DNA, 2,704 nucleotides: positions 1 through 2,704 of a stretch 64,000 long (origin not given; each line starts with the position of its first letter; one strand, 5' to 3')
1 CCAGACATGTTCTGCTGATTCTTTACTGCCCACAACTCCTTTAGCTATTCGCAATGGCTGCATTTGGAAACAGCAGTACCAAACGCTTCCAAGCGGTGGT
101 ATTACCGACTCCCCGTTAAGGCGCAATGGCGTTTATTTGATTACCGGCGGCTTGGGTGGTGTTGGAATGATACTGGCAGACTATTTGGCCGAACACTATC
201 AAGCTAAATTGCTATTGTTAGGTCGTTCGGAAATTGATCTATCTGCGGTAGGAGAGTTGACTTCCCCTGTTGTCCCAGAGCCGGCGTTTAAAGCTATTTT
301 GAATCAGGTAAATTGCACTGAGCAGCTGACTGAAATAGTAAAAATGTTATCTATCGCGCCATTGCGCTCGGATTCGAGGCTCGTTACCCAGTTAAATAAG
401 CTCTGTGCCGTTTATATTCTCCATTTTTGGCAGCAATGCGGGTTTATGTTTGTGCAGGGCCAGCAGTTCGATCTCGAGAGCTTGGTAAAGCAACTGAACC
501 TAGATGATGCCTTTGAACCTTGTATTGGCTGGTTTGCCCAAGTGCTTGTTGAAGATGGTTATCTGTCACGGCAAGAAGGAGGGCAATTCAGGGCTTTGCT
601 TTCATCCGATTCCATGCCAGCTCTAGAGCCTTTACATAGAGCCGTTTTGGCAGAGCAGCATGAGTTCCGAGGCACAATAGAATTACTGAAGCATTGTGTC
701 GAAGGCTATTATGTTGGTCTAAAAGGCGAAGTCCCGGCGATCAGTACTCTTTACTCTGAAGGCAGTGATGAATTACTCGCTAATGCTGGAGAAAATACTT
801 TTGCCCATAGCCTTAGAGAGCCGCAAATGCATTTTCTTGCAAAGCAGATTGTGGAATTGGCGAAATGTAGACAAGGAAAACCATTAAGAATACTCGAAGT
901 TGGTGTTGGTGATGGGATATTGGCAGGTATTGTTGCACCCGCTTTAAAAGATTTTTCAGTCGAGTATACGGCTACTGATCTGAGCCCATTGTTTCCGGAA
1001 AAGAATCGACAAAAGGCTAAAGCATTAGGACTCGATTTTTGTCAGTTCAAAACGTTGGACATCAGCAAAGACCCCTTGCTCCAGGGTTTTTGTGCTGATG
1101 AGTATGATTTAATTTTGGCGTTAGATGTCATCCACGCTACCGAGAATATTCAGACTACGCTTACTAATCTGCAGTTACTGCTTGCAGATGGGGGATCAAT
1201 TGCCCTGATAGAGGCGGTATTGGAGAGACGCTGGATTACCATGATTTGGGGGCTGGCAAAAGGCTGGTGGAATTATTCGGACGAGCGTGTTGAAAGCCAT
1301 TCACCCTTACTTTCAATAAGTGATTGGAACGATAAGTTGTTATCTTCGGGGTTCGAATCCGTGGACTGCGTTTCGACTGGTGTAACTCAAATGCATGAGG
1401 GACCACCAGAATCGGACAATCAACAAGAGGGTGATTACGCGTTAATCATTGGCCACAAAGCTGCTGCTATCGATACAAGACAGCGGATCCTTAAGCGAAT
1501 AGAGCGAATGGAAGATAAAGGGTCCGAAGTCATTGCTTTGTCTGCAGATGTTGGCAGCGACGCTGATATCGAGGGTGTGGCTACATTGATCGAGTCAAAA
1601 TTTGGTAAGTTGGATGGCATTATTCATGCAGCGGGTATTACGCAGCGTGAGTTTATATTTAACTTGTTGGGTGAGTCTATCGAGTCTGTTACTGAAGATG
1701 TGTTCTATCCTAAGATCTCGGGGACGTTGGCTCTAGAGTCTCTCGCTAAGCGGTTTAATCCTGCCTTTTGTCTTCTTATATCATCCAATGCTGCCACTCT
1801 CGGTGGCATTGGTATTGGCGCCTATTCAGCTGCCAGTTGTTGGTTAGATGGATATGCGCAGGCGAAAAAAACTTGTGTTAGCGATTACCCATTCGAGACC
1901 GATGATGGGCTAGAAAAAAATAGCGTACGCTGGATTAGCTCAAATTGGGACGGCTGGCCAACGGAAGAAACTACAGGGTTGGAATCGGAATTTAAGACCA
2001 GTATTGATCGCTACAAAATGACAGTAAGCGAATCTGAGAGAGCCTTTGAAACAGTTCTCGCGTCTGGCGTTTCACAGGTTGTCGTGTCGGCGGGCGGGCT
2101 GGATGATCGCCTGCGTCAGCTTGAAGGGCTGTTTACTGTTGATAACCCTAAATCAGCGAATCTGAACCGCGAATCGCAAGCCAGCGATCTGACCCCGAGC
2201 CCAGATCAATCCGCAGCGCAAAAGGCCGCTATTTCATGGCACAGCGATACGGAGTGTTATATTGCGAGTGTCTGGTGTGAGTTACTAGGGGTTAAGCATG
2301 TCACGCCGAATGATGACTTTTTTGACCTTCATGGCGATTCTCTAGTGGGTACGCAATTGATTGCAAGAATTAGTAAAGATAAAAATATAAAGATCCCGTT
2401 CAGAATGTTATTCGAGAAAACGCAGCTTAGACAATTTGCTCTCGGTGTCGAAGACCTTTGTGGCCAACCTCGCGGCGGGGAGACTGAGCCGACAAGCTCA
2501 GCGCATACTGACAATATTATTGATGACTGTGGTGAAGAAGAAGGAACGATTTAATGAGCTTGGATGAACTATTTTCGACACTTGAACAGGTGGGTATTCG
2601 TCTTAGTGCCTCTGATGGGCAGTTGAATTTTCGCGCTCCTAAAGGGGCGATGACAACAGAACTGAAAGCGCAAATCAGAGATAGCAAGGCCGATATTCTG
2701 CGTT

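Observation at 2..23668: Intact five-ORF hybrid PKS-NRPS operon ending in a Dab-forming aminotransferase: candidate uncharacterised lipopeptide pathway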

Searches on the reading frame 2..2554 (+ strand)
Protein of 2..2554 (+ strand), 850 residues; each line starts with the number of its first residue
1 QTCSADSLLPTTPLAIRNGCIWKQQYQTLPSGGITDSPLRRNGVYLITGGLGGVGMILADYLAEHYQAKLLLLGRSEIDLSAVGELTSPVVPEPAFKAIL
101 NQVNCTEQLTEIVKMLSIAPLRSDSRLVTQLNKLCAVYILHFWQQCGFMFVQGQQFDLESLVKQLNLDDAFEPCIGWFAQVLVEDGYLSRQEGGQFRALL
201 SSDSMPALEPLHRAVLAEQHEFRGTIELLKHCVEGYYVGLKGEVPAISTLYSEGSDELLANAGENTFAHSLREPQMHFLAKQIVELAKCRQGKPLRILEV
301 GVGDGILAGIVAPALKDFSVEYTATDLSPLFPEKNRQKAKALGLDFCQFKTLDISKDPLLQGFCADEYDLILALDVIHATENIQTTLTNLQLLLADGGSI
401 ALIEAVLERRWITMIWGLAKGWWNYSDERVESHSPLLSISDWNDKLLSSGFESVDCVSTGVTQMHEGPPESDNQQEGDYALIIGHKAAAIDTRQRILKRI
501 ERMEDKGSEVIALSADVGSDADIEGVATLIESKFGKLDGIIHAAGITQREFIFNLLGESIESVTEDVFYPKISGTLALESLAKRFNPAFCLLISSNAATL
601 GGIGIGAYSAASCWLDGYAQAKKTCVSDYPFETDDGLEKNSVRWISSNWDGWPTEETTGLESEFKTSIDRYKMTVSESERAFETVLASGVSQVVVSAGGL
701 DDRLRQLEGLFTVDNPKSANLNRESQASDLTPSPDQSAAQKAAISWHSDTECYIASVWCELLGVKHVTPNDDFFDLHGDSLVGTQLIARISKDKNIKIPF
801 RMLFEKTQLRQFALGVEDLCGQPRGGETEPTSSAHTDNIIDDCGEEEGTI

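Call 3: search_protein_families(library=pfam, proteins=[window:2-2554:+])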
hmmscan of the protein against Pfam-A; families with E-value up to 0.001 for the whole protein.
window:2-2554:+ (850 aa): 10 families
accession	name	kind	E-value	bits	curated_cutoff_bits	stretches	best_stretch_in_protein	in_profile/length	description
PF08659.16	KR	-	4.4e-29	102.1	22.6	2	494-622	39-163/180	KR domain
PF08242.18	Methyltransf_12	-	2.6e-14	54.1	30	1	298-399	1-97/98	Methyltransferase domain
PF00550.31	PP-binding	-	2.4e-12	47.4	20.8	1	753-813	2-64/67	Phosphopantetheine attachment site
PF00106.31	adh_short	-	2.6e-11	43.8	26.6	1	486-611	26-152/195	short chain dehydrogenase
PF13489.12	Methyltransf_23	-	5.6e-10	39.6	27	1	277-453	7-161/164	Methyltransferase domain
PF13649.12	Methyltransf_25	-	1.1e-07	32.9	27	1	297-398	1-97/97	Methyltransferase domain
PF13561.12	adh_short_C2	-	1.2e-07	32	27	1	486-563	22-100/236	Enoyl-(Acyl carrier protein) reductase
PF13847.12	Methyltransf_31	-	2.1e-07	31.2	27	1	295-412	5-119/145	Methyltransferase domain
PF08241.18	Methyltransf_11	-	1.3e-06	29.3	21.2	1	298-401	1-94/95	Methyltransferase domain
PF10294.15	Methyltransf_16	-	3.2e-06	27.5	21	1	276-399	29-152/174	Lysine methyltransferase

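Call 19: find_homologous_proteins(query=window:2-2551:+)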
Query window:2-2551:+ (850 aa): 69 proteins with E <= 0.001 among 8000 candidates.
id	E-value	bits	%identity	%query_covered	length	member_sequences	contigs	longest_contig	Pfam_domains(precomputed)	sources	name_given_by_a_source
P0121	3.6e-124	434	34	93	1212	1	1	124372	PF08659.17,PF22336.3,PF13489.13,PF22621.3,PF00550.32,PF13561.13,PF08241.19,PF16197.12,PF13847.13,PF13649.13,PF00106.32,PF08242.19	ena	-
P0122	4.3e-77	278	31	70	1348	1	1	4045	PF08659.17,PF22336.3,PF13489.13,PF21394.4,PF22621.3,PF08241.19,PF16197.12,PF00698.27,PF13847.13,PF13649.13,PF02801.29,PF08242.19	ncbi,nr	ncbi:MAG: acyltransferase domain-containing protein, partial [Gammaproteobacteria bacterium]|nr:acyl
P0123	6.4e-70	255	28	95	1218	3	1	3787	PF13847.13,PF08659.17,PF13489.13,PF13649.13,PF00550.32,PF12697.14,PF00975.27,PF08241.19,PF08242.19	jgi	jgi:thioesterase domain-containing protein/NAD(P)-dependent dehydrogenase (short-subunit alcohol deh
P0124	2.9e-53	199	31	40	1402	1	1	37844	PF08659.17,PF13489.13,PF00550.32,PF13561.13,PF18558.9,PF08241.19,PF22953.4,PF13649.13,PF00107.33,PF00106.32,PF08242.19,PF13602.13,PF08240.18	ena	-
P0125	4.9e-52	195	34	38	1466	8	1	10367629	PF08659.17,PF22336.3,PF00109.33,PF21394.4,PF22621.3,PF00550.32,PF13561.13,PF00106.32,PF02801.29,PF16197.12,PF00698.27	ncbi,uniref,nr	ncbi:SDR family oxidoreductase [Myxococcus landrumensis]|uniref:SDR family oxidoreductase n=2 Tax=My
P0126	6.3e-51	192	29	38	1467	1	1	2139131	PF08659.17,PF13489.13,PF00550.32,PF13561.13,PF23297.2,PF18558.9,PF08241.19,PF22953.4,PF13847.13,PF13649.13,PF00107.33,PF14765.13,PF00106.32,PF08242.19,PF13602.13,PF08240.18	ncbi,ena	-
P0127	2.2e-48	183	33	46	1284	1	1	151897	PF22336.3,PF13489.13,PF00109.33,PF21394.4,PF22621.3,PF00108.30,PF08241.19,PF16197.12,PF13847.13,PF13649.13,PF06080.19,PF02801.29,PF08242.19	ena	-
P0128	1.1e-45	174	33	38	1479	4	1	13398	PF08659.17,PF22336.3,PF00109.33,PF22621.3,PF00550.32,PF13561.13,PF00106.32,PF02801.29,PF16197.12,PF00698.27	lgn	-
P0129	3.9e-45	173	28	39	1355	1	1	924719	PF08659.17,PF13489.13,PF21089.4,PF00550.32,PF13561.13,PF08241.19,PF22953.4,PF13847.13,PF13649.13,PF14765.13,PF00106.32,PF08242.19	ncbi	ncbi:MAG: SDR family NAD(P)-dependent oxidoreductase [Anaeromyxobacter sp.]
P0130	1.8e-44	170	26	50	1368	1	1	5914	PF08659.17,PF13489.13,PF21089.4,PF00550.32,PF13561.13,PF23297.2,PF08241.19,PF13847.13,PF13649.13,PF14765.13,PF00106.32,PF08242.19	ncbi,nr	ncbi:MAG: SDR family NAD(P)-dependent oxidoreductase [Gemmatimonadales bacterium]|nr:MAG: SDR family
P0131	2.0e-43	167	26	47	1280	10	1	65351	PF08659.17,PF13489.13,PF21394.4,PF00550.32,PF13561.13,PF08241.19,PF22953.4,PF13847.13,PF13649.13,PF00107.33,PF00106.32,PF01209.25,PF08242.19,PF13602.13,PF08240.18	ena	-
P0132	4.5e-43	166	30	36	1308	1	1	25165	PF08659.17,PF13489.13,PF00550.32,PF13561.13,PF08241.19,PF22953.4,PF13847.13,PF13649.13,PF00107.33,PF00106.32,PF01209.25,PF08242.19,PF10294.16,PF13602.13,PF08240.18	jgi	jgi:NADPH:quinone reductase-like Zn-dependent oxidoreductase/SAM-dependent methyltransferase/acyl ca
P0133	7.9e-42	162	37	21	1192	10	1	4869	PF08659.17,PF13489.13,PF00550.32,PF13561.13,PF23297.2,PF08241.19,PF22953.4,PF13847.13,PF13649.13,PF00107.33,PF06080.19,PF00106.32,PF01209.25,PF08242.19,PF13602.13,PF08240.18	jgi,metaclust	metaclust:\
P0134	9.7e-42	161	29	39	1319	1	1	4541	PF08659.17,PF13489.13,PF21394.4,PF00550.32,PF13561.13,PF18558.9,PF08241.19,PF22953.4,PF13847.13,PF13649.13,PF00107.33,PF00106.32,PF08242.19,PF13602.13,PF08240.18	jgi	jgi:NADPH:quinone reductase-like Zn-dependent oxidoreductase/SAM-dependent methyltransferase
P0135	5.3e-41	159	28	36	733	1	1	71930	PF08659.17,PF21394.4,PF00550.32,PF13561.13,PF00106.32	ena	-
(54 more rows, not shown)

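Call 39: search_solved_structures(query=window:2-2551:+, max_evalue=0.001, show_alignments=2)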
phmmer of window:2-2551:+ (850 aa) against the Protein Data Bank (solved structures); distinct sequences matched with E-value up to 0.001: 62 (the best 60 are shown).
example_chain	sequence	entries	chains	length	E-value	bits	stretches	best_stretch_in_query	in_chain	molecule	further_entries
5thy_A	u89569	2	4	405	1.3e-42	149.2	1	101-455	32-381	CurJ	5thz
6d6y_A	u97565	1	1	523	4.4e-29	104.5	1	130-454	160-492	AprA Methyltransferase 2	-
6ulw_A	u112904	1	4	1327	6.8e-29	103.9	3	493-627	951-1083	Amino acid adenylation domain-containing protein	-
6cca_A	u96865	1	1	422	2.8e-27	98.5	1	143-454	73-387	DisA protein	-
6kjg_A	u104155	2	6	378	4.5e-24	87.9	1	290-458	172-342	Dual-functional monooxygenase/methyltransferase psoF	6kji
7cpx_A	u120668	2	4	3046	6.7e-24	87.3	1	273-459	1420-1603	Lovastatin nonaketide synthase, polyketide synthase component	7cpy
5d2e_A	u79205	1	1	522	1.5e-22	82.9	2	497-623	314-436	MlnE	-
7dmb_A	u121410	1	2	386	6.3e-22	80.8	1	290-458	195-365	Putative methyltransferase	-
5mpt_A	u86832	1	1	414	7.1e-20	74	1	270-456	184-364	Citrinin polyketide synthase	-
4j1q_A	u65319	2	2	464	1.8e-19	72.7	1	499-700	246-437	Polyketide synthase PksJ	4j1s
9lcq_A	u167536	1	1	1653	2.1e-13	52.6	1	745-820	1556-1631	PvdL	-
9lcp_A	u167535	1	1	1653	2.1e-13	52.6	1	745-820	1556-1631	PvdL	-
9lco_A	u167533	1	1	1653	8.3e-13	50.6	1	745-820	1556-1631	PvdL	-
5ktk_A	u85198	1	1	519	1.7e-10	43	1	497-623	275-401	Polyketide synthase PksJ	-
6w7s_A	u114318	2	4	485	6.6e-10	41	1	15-90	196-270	EryAI | KR1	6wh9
9up2_A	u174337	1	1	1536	6.6e-07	31.1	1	745-820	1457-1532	PvdL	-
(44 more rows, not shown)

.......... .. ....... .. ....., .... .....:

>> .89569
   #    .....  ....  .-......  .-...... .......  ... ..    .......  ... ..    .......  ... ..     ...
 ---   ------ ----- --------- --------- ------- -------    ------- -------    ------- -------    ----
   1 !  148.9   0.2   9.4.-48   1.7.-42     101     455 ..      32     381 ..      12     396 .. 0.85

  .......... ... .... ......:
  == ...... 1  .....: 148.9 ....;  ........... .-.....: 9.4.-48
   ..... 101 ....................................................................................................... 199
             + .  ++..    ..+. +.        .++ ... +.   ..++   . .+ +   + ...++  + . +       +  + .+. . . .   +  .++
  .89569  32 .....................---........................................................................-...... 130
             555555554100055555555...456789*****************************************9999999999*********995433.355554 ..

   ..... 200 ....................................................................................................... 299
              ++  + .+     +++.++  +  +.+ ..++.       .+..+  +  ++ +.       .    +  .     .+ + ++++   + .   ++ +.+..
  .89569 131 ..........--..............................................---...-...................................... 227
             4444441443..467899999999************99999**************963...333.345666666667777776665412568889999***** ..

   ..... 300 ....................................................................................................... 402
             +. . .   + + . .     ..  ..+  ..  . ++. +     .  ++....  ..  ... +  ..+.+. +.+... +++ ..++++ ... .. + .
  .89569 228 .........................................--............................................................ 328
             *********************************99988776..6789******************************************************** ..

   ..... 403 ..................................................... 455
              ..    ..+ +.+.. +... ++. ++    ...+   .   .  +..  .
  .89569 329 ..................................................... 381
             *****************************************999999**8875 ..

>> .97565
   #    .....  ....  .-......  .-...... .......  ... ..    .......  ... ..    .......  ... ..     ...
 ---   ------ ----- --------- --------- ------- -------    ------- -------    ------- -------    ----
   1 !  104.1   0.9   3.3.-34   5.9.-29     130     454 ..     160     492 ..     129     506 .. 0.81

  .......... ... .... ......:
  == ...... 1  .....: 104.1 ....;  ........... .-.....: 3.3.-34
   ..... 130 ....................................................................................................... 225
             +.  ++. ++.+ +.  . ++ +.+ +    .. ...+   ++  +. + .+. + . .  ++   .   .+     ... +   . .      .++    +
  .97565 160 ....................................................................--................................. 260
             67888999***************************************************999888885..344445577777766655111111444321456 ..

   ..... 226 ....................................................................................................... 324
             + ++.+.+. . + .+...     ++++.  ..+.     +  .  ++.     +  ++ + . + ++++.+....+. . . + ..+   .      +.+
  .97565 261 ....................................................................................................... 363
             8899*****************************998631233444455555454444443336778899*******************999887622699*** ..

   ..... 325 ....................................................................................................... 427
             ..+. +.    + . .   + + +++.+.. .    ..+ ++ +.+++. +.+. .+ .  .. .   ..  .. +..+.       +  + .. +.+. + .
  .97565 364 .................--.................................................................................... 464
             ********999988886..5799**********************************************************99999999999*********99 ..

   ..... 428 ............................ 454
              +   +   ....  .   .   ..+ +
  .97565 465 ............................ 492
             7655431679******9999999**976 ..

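Call 74: predict_structure(alignment_id=A1)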
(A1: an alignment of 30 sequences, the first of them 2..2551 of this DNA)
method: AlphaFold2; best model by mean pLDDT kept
length: 850 residues; sequences in the alignment: 30
mean_pLDDT: 80.7   pTM: 0.67
mean pLDDT of the five models: 80.7, 79.6, 79.0, 78.2, 77.8
residues with pLDDT >= 90: 388; 70-90: 270; 50-70: 91; < 50: 101
segments of 3 or more residues with pLDDT < 50: 1-11, 85-89, 423-434, 461-466, 468-470, 629-632, 660-665, 713-736, 825-850
pLDDT, mean of each block of 10 residues (from residue 1): 32 59 80 77 97 94 97 82 50 82 89 84 77 93 92 95 88 87 95 94 93 93 91 87 79 81 85 92 95 94 77 95 89 86 94 86 91 85 86 94 83 72 43 60 86 85 47 65 84 83 95 95 97 97 84 68 89 96 96 92 76 94 69 53 94 71 56 87 92 91 77 45 38 46 80 96 91 86 86 90 93 96 52 32 31
secondary structure, 60 per line:
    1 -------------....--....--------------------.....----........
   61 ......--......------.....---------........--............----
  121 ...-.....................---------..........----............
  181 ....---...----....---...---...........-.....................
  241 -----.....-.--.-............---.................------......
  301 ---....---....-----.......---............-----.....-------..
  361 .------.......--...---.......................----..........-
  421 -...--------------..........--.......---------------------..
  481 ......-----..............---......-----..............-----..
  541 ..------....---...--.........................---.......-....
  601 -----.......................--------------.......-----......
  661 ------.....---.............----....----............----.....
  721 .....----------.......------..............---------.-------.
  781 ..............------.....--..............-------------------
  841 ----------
elements in order (helices of 4 or more, strands of 3 or more residues): E14-17 E20-23 E44-48 H53-66 E69-74 H81-85 H95-102 H105-116 H125-145 E155-157 H158-164 H169-184 E188-190 E195-198 H208-218 H220-240 H246-250 H257-268 H272-288 E295-300 H304-307 H311-314 E320-326 H330-341 E347-351 E368-374 H383-393 E394-405 H410-419 H439-448 E451-457 E479-486 H492-505 E509-514 H520-533 E539-542 H549-552 H561-585 E589-595 H597-600 H606-628 E643-649 H655-660 H667-671 H675-687 E692-695 H700-711 H716-725 H736-742 H749-762 H780-794 H801-805 H809-821

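Call 76: fold_search(model_id=the predicted structure, library=pdb)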
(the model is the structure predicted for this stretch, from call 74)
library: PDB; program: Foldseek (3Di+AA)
matches with E <= 10: 1996; with E <= 0.001: 1588
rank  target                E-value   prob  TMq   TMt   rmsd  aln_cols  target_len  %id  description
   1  5thy_A                1.2e-24  1.00  0.41  0.85   4.3       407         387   26  Crystal structure of SeMet-Substituted CurJ carbon methyltransferase (released 2016-10-19)
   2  5thy_B                3.0e-24  1.00  0.40  0.86   3.6       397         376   26  Crystal structure of SeMet-Substituted CurJ carbon methyltransferase (released 2016-10-19)
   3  6d6y                  3.8e-22  1.00  0.40  0.64   8.2       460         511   22  AprA Methyltransferase 2 - GNAT didomain in complex with SAH (released 2018-05-09)
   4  6cca                  1.8e-20  1.00  0.38  0.77   3.7       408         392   24  Crystal structure of DszA carbon methyltransferase (released 2018-12-05)
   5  5mpt                  3.1e-19  1.00  0.39  0.82   3.9       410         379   21  Structure of the citrinin polyketide synthase CMeT domain (released 2017-02-22)
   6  7cpx_A                3.6e-14  1.00  0.29  0.12  18.8       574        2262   16  Lovastatin nonaketide synthase (released 2021-01-13)
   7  7dmb_A                6.5e-14  1.00  0.32  0.70   5.9       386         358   21  Crystal structure of trans-methyltransferase CalH complex with SAH (released 2021-02-10)
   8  6kjg_A                9.6e-14  1.00  0.31  0.69   6.0       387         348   24  Crystal structure of PsoF (released 2019-09-18)
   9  6kjg_B                1.0e-13  1.00  0.31  0.68   5.6       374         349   24  Crystal structure of PsoF (released 2019-09-18)
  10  6kji_C                1.0e-13  1.00  0.32  0.71   5.1       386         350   23  Crystal structure of PsoF with SAH (released 2019-09-18)
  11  6kjg_C                1.8e-13  1.00  0.31  0.71   5.3       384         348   24  Crystal structure of PsoF (released 2019-09-18)
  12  6kji_A                1.8e-13  1.00  0.33  0.74   4.9       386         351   25  Crystal structure of PsoF with SAH (released 2019-09-18)
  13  6kji_B                5.8e-13  1.00  0.30  0.68   9.8       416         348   24  Crystal structure of PsoF with SAH (released 2019-09-18)
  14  5f8c_A                9.1e-13  1.00  0.23  0.51  13.7       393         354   13  Rv2258c-unbound (released 2016-06-29)
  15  5f8e_C                1.1e-12  1.00  0.24  0.52  13.8       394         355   15  Rv2258c-SAH (released 2016-06-29)
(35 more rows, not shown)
